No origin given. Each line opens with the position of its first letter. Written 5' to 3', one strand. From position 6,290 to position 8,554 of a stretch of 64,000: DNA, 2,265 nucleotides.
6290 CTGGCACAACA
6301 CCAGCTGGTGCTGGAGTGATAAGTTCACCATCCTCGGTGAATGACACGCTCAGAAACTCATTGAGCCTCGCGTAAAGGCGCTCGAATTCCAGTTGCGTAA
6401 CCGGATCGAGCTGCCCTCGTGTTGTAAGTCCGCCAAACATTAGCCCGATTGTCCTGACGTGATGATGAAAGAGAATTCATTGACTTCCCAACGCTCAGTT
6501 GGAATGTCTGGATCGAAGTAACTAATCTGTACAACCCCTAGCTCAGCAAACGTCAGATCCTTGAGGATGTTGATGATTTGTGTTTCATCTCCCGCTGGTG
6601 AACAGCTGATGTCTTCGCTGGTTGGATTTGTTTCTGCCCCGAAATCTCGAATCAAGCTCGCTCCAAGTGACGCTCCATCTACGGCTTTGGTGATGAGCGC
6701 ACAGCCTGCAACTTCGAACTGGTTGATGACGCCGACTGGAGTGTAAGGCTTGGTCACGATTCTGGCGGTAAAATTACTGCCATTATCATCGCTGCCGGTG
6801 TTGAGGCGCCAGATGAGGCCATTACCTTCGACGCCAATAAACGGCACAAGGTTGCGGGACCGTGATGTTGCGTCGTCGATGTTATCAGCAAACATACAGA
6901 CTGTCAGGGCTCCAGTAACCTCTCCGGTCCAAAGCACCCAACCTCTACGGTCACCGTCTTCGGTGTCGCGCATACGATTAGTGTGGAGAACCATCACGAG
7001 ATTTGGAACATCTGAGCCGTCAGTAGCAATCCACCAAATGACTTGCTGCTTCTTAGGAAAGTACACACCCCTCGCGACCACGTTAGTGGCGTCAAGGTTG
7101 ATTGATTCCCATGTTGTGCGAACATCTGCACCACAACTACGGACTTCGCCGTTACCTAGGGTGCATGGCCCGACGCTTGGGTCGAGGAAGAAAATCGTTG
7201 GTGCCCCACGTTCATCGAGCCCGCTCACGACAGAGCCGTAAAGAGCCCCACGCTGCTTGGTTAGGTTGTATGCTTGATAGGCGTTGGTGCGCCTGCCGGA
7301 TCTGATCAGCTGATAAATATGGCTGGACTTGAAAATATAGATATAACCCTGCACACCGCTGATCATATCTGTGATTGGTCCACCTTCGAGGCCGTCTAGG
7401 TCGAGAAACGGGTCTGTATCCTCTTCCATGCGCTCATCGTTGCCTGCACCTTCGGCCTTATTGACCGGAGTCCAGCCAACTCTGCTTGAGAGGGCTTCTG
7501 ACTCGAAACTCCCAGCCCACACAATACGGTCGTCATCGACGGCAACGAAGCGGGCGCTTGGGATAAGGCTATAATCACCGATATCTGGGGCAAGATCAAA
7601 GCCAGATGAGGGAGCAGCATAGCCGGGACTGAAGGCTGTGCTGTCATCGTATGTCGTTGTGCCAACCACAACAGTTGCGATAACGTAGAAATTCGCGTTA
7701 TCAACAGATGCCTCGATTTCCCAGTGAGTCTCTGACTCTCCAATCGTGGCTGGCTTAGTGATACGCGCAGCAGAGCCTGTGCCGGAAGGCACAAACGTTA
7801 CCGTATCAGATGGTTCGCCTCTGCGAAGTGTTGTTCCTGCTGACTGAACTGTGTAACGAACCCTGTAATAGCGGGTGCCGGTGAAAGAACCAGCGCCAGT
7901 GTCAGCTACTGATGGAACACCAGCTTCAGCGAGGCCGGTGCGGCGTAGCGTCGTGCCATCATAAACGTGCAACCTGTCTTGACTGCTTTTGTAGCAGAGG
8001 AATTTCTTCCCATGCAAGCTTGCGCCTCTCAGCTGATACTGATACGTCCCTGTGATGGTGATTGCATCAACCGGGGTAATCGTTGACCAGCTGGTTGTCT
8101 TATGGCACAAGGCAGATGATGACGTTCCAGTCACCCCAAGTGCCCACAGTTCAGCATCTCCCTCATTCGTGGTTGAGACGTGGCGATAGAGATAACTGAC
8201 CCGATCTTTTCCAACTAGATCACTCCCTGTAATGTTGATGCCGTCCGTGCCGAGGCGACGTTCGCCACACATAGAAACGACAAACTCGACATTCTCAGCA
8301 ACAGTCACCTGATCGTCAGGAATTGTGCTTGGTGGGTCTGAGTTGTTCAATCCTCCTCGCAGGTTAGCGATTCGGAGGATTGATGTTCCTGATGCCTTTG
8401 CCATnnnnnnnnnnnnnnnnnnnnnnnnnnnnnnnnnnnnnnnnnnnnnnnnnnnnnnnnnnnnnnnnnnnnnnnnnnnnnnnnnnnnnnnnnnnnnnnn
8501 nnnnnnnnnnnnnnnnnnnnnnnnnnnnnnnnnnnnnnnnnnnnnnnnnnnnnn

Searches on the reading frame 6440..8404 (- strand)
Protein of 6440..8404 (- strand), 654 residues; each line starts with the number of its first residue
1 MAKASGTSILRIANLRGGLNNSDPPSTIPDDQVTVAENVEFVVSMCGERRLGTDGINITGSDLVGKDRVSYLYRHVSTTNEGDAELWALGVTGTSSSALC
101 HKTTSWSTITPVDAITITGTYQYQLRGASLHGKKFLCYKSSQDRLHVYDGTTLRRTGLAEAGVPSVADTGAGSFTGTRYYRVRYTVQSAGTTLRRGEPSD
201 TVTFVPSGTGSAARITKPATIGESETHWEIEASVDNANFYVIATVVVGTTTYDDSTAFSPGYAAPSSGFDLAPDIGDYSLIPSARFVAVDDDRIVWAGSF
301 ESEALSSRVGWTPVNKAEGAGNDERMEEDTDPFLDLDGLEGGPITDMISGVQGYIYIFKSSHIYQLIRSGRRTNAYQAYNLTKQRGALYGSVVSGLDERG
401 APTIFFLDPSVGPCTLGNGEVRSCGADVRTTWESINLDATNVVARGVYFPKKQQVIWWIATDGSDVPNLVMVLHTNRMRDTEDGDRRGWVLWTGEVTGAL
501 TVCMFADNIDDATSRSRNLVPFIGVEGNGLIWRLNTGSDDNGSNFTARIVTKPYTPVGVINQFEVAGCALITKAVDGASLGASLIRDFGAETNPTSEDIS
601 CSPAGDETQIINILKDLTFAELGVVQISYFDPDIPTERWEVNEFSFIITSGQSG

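Call 71: find_related_loci(query=window:6440-8404:-, collection=viral_contigs, flank=1500)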
Query window:6440-8404:- (654 aa) in viral_contigs; peptide patterns used: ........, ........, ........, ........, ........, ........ (x = any residue, [..] = any of these).
2 stretches matched a pattern; 2 encode a relative of the query (tblastn E <= 1e-3); 2 distinct loci.
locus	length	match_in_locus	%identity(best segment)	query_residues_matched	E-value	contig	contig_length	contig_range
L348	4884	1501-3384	51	12-647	0e+0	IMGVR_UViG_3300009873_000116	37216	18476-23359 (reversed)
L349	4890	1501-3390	34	10-649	5e-83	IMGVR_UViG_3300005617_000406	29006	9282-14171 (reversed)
